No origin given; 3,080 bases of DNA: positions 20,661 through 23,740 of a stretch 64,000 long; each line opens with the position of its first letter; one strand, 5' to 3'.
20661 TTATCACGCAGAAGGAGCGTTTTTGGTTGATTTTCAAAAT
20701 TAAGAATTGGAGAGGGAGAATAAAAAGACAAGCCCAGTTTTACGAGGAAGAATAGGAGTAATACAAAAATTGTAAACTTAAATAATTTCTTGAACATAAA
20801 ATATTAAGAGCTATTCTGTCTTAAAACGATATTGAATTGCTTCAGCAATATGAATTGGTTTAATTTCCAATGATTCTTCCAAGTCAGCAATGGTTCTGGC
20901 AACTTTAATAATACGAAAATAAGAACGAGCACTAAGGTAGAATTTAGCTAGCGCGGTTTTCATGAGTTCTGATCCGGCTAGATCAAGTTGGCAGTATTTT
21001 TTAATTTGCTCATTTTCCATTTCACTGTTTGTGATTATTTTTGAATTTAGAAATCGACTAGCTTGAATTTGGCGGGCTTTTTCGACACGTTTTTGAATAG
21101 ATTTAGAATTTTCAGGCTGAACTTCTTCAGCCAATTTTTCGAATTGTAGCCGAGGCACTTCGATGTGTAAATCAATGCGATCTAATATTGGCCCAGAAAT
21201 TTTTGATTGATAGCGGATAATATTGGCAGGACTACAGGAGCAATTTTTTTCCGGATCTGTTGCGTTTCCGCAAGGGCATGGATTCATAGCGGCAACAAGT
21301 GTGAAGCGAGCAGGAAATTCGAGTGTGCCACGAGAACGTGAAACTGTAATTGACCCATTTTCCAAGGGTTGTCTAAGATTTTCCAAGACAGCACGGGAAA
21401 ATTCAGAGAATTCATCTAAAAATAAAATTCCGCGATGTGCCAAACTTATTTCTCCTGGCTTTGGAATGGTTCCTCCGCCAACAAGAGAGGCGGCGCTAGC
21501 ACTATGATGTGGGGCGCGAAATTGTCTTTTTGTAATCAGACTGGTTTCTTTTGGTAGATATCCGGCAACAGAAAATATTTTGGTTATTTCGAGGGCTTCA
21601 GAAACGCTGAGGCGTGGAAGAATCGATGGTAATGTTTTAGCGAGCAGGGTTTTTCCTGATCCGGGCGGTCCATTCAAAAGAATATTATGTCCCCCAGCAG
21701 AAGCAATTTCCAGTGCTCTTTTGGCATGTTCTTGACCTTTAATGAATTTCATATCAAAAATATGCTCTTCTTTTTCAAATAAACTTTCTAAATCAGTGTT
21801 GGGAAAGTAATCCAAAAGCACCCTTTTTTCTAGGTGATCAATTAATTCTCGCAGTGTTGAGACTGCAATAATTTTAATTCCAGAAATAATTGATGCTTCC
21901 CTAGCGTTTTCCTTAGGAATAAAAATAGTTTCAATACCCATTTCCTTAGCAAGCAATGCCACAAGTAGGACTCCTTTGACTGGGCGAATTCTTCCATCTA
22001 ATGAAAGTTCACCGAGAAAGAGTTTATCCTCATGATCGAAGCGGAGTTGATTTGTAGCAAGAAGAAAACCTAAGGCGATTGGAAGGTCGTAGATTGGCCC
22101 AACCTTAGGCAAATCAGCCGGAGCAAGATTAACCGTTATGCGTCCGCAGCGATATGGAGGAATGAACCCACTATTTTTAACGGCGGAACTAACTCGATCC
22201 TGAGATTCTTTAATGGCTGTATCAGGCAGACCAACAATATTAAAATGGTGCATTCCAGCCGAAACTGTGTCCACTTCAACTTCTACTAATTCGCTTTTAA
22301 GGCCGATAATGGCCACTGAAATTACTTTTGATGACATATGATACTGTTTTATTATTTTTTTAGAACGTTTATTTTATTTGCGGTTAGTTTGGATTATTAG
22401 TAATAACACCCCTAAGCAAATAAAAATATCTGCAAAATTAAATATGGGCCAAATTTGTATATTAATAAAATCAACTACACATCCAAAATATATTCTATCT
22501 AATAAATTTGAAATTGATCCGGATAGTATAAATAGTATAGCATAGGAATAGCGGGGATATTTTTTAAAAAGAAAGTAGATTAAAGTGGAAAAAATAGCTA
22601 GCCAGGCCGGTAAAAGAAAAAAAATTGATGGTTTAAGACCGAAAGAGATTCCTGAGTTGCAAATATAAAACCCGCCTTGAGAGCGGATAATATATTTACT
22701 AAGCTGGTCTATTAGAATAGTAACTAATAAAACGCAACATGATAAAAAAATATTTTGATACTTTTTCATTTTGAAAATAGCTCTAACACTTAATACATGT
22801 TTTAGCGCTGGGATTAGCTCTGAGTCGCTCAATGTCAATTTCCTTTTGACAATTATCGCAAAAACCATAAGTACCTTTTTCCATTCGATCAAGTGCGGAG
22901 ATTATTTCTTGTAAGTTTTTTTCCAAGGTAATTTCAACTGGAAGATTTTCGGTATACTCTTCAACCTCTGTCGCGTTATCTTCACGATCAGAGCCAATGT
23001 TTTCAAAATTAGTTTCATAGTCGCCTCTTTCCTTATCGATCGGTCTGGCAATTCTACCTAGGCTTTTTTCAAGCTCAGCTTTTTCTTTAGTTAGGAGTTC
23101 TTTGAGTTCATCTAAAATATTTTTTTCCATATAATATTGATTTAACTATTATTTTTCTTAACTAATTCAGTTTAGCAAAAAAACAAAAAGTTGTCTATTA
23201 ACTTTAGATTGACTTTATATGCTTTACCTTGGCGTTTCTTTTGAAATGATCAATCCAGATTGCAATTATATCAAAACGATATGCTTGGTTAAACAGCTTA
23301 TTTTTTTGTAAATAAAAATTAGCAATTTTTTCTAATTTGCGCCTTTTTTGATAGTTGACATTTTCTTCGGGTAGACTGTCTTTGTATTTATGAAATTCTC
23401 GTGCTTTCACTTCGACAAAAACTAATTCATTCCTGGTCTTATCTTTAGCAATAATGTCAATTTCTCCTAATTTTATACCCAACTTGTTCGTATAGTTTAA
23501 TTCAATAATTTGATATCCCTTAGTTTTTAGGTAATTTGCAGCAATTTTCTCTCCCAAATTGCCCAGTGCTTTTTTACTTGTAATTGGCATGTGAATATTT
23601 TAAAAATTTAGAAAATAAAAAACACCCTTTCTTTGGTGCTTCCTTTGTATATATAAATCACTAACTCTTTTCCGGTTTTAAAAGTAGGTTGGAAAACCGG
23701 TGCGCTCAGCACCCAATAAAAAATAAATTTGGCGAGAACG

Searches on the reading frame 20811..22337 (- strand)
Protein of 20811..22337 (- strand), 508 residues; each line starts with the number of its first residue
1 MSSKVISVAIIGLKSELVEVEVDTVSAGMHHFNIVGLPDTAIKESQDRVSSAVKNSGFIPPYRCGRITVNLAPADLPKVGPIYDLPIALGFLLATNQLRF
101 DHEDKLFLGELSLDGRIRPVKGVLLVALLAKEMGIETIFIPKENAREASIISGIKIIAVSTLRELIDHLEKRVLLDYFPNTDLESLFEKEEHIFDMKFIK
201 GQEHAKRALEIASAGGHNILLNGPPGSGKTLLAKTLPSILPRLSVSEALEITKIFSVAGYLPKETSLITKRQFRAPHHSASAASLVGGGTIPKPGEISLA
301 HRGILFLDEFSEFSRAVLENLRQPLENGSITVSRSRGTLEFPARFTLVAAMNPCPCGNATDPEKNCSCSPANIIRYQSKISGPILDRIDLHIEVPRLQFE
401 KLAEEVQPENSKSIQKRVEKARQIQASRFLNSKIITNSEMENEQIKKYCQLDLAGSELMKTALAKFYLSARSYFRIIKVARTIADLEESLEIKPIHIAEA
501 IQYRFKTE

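Call 19: search_protein_families(library=pfam, proteins=[window:20811-22337:-], max_evalue=0.0001)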
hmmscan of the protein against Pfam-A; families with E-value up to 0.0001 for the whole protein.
window:20811-22337:- (508 aa): 7 families
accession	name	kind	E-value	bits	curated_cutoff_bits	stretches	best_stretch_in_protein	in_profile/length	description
PF01078.27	Mg_chelatase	-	9.1e-95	316.4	20.3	1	195-401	1-206/207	Magnesium chelatase, subunit ChlI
PF13541.12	ChlI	-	2.1e-41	141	27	1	20-144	1-121/121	Subunit ChlI of Mg-chelatase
PF13335.12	Mg_chelatase_C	-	2.7e-31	108.5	26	1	409-504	2-94/94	Magnesium chelatase, subunit ChlI C-terminal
PF07728.20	AAA_5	-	3.5e-10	40.4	22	1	218-355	1-125/139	AAA domain (dynein-related subfamily)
PF00493.29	MCM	-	2.6e-08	33.7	23.3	1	292-391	112-201/224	MCM P-loop domain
PF05362.19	Lon_C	-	1.7e-07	31.5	21.1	1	16-168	41-201/205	Lon protease (S16) C-terminal proteolytic domain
PF00158.32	Sigma54_activat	-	3.4e-06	27.3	20.2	1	207-351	13-141/168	Sigma-54 interaction domain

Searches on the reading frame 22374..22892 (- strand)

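Call 19: search_protein_families(library=pfam, proteins=[window:22374-22892:-], max_evalue=0.0001)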
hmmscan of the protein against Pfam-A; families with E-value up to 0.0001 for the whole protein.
window:22374-22892:- (172 aa): 1 family
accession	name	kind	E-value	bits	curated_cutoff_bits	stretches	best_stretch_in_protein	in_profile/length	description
PF01252.23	Peptidase_A8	-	1.5e-23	84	25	1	55-169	2-140/142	Signal peptidase (SPase) II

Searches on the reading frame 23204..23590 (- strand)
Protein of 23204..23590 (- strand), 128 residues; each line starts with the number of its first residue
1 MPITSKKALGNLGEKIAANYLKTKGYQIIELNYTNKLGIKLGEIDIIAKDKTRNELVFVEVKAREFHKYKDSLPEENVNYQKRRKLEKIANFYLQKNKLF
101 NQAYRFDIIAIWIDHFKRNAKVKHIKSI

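Call 19: search_protein_families(library=pfam, proteins=[window:23204-23590:-], max_evalue=0.0001)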
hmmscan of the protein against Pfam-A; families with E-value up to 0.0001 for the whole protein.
window:23204-23590:- (128 aa): 1 family
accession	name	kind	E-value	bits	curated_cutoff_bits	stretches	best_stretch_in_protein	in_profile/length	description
PF02021.23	UPF0102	-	1.2e-25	90.1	23.6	1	13-111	1-80/80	Uncharacterised protein family UPF0102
